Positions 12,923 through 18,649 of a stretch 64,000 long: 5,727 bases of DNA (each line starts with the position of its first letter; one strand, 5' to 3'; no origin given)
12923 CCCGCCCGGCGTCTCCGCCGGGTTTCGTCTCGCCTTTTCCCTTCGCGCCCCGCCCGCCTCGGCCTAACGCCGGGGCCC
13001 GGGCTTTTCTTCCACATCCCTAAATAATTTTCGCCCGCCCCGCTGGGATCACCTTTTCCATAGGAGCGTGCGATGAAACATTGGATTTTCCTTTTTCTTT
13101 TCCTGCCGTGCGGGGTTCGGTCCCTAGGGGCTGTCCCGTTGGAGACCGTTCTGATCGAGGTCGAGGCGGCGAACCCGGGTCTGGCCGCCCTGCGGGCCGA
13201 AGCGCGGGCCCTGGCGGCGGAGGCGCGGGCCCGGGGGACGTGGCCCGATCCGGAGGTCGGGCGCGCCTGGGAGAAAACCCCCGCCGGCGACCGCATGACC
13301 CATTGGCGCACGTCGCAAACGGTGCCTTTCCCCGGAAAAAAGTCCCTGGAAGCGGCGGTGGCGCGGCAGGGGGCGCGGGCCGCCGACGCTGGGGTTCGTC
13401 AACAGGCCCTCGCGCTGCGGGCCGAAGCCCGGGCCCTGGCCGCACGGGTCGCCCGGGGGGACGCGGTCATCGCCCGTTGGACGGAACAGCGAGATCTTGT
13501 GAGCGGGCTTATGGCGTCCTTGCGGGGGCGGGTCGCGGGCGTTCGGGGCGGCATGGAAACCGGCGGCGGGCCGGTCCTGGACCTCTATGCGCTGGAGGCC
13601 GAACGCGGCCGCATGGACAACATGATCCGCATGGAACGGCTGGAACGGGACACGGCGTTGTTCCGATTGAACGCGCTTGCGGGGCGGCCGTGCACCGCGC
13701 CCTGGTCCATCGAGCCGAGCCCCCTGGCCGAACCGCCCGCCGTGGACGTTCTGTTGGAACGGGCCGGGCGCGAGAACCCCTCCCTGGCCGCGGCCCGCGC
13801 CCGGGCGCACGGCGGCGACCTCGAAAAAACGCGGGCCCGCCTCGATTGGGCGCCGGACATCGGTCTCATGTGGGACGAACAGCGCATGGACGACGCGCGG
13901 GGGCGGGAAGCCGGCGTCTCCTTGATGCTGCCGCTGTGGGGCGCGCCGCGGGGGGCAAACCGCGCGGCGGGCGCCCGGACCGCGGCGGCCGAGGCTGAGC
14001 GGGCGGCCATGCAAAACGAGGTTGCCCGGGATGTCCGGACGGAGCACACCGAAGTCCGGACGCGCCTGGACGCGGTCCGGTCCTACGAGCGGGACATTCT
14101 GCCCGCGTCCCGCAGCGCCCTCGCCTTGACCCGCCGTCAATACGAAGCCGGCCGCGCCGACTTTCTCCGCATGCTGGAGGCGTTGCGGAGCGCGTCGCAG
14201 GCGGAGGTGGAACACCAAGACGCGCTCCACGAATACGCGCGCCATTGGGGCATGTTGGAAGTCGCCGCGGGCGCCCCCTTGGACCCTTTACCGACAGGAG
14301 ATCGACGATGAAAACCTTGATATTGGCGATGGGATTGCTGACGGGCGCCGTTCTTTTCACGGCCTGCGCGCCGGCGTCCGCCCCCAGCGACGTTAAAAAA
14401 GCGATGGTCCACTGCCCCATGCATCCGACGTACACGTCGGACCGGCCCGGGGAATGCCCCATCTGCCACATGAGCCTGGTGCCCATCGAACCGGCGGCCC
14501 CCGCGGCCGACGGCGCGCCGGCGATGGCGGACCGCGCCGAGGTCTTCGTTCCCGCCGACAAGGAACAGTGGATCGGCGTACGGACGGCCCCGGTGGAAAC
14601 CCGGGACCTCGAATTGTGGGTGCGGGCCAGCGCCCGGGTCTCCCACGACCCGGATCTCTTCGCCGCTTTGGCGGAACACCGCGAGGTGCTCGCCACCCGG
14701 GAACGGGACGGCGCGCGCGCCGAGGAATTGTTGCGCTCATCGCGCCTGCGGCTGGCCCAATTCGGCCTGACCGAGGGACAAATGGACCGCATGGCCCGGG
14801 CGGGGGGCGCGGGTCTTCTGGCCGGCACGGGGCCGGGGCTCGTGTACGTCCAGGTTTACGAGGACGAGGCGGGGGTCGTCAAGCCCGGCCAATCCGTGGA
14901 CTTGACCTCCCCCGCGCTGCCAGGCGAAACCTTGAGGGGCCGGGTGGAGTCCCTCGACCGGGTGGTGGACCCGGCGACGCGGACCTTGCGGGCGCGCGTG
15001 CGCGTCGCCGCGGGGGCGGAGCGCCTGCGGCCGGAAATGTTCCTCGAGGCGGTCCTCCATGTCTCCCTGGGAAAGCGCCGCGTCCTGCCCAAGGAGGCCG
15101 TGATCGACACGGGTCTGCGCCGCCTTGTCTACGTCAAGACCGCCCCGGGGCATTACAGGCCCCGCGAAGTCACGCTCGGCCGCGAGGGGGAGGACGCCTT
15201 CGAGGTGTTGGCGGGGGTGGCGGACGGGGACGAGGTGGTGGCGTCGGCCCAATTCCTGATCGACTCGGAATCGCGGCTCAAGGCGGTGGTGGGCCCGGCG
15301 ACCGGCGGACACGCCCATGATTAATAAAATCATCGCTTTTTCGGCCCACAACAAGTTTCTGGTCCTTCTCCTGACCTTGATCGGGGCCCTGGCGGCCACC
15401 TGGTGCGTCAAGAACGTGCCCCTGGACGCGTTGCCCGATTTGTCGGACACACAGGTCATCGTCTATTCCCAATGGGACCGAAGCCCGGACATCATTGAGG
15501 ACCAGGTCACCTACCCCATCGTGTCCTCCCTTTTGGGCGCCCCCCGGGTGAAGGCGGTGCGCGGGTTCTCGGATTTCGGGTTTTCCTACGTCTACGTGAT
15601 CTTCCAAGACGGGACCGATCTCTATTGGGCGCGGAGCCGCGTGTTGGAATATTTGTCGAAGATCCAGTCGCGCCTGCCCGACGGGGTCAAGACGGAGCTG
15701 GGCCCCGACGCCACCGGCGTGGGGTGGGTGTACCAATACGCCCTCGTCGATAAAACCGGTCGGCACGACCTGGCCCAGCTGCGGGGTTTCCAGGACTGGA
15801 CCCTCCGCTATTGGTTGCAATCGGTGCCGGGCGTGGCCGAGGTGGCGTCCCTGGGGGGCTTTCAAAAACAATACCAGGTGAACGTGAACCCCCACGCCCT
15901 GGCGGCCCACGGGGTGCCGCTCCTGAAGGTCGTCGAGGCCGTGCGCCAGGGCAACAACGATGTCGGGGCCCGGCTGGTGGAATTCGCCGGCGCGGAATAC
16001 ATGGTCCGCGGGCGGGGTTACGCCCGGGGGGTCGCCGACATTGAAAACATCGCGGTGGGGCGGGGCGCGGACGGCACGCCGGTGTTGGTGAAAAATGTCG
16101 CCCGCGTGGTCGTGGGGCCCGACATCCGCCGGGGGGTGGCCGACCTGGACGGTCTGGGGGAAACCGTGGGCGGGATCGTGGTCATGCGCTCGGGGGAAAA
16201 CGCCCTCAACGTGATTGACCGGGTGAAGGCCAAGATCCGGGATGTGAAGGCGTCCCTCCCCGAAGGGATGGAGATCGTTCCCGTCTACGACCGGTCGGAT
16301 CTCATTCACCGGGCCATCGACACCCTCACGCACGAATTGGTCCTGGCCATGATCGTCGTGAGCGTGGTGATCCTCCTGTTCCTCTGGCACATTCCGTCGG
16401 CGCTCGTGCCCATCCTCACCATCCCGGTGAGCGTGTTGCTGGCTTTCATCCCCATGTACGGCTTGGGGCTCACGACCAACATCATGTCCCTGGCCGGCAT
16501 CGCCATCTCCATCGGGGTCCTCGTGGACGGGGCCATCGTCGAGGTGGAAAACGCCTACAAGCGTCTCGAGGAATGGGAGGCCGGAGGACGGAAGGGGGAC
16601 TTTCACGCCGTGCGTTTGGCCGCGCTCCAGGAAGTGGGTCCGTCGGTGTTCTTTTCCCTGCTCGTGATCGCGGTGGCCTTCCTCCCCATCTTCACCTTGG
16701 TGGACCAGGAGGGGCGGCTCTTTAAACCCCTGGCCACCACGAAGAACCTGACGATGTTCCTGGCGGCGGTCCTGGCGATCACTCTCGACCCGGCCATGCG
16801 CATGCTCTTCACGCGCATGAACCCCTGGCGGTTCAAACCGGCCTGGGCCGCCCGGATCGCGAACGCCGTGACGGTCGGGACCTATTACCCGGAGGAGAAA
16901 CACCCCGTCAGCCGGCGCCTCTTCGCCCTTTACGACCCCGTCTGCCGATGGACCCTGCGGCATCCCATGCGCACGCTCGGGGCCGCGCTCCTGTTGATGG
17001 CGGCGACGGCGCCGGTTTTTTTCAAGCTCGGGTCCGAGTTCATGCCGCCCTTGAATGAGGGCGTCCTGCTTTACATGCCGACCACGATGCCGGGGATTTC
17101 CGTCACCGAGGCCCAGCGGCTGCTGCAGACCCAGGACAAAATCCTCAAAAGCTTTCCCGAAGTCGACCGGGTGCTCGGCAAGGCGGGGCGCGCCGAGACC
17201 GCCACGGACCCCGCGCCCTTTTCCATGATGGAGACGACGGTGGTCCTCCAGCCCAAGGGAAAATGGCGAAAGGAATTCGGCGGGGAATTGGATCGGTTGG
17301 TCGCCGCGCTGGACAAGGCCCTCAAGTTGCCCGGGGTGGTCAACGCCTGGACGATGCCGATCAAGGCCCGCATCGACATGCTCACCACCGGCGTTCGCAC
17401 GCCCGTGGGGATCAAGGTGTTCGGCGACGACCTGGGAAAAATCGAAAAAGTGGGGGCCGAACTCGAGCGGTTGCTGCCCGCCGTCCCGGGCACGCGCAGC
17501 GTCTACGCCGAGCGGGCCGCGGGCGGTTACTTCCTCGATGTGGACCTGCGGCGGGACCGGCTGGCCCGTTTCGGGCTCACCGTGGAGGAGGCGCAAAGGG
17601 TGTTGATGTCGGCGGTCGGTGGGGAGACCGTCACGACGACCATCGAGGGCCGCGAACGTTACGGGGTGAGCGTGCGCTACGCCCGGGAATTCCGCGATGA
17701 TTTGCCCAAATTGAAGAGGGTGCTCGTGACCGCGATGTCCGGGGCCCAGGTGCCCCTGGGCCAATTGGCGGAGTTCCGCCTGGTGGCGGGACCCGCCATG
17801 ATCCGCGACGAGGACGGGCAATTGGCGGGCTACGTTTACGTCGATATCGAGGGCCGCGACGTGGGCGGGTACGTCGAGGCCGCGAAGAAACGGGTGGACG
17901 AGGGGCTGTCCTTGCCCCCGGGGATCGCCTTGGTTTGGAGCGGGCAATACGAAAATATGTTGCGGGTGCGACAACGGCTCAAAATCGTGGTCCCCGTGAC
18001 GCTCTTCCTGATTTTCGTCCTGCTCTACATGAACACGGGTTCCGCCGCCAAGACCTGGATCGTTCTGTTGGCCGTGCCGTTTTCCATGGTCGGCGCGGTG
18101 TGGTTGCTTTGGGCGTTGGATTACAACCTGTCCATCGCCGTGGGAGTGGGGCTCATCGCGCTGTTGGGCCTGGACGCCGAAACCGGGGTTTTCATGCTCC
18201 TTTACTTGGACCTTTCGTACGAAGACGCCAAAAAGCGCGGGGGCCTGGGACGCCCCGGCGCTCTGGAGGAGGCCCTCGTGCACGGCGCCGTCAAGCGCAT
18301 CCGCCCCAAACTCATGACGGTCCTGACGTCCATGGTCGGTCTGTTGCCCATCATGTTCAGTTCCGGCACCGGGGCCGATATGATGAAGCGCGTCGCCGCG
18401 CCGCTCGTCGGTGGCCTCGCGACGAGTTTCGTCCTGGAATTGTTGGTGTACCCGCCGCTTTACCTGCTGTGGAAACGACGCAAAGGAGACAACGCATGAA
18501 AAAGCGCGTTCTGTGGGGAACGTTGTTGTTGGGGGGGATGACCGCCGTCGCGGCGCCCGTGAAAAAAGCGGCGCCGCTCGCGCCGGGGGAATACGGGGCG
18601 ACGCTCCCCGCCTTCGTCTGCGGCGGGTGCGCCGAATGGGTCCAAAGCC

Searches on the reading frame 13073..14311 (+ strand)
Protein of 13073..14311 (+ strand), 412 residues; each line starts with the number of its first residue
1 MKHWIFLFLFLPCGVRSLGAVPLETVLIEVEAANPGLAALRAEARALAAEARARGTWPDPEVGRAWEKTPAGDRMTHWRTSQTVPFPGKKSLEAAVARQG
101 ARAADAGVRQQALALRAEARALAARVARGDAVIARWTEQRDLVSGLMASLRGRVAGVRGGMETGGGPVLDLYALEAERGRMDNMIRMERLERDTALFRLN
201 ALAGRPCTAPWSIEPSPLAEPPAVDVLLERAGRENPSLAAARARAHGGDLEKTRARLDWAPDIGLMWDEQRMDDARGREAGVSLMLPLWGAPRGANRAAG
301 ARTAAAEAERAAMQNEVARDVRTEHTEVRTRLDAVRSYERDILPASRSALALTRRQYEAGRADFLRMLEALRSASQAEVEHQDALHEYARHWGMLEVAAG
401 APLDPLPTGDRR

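Call 8: search_protein_families(library=pfam, proteins=[window:13073-14311:+], max_evalue=0.001)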
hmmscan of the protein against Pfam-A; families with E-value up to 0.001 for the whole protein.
window:13073-14311:+ (412 aa): 1 family
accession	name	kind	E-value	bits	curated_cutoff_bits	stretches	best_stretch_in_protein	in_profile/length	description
PF02321.23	OEP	-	7.4e-25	88.3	22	1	230-398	7-185/187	Outer membrane efflux protein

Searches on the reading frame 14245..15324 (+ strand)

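Call 8: search_protein_families(library=pfam, proteins=[window:14245-15324:+], max_evalue=0.001)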
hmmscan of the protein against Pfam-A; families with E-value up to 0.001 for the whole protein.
window:14245-15324:+ (359 aa): 3 families
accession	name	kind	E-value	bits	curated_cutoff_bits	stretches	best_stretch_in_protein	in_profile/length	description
PF16576.10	HlyD_D23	-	1.8e-20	73.6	30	1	200-266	147-213/214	Barrel-sandwich domain of CusB or HlyD membrane-fusion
PF19335.5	HMBD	-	1.2e-09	38.4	23.6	1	57-80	4-27/28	Heavy metal binding domain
PF13437.12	HlyD_3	-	1.8e-07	32.3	22.2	1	197-263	35-105/106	HlyD family secretion protein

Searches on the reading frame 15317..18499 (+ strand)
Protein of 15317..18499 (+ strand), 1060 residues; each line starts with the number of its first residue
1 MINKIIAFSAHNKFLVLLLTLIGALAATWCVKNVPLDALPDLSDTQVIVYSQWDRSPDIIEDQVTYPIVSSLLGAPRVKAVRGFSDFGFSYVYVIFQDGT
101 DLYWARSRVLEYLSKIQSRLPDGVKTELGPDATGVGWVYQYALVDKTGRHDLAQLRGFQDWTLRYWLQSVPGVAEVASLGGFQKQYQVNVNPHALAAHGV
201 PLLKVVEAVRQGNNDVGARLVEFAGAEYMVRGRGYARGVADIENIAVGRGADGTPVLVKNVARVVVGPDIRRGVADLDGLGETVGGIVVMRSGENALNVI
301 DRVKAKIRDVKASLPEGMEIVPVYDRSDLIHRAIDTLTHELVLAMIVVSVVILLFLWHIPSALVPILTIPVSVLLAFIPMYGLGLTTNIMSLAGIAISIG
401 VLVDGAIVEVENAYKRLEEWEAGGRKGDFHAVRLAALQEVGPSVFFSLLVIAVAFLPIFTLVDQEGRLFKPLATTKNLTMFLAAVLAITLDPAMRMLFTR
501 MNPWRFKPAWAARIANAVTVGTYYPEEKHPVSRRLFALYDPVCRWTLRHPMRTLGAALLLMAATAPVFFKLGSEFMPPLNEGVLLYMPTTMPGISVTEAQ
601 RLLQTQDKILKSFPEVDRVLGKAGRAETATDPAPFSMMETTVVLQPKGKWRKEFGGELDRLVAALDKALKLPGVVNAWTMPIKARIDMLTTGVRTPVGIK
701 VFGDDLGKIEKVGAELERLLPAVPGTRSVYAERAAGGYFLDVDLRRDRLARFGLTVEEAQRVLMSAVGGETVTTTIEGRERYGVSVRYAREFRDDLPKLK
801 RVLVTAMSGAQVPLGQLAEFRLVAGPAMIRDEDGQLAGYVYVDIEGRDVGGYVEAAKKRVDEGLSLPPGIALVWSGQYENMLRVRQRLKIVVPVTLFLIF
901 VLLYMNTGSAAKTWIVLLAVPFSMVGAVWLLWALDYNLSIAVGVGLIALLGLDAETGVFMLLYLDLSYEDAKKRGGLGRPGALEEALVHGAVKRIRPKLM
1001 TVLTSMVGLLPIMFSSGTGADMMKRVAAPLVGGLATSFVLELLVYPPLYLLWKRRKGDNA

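Call 9: search_protein_families(library=pfam, proteins=[window:15317-18499:+], max_evalue=0.001)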
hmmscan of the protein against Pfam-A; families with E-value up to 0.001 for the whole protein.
window:15317-18499:+ (1060 aa): 1 family
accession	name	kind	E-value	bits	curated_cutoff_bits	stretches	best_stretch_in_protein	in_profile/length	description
PF00873.25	ACR_tran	-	2.1e-212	708.2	28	1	5-1051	1-1019/1021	AcrB/AcrD/AcrF family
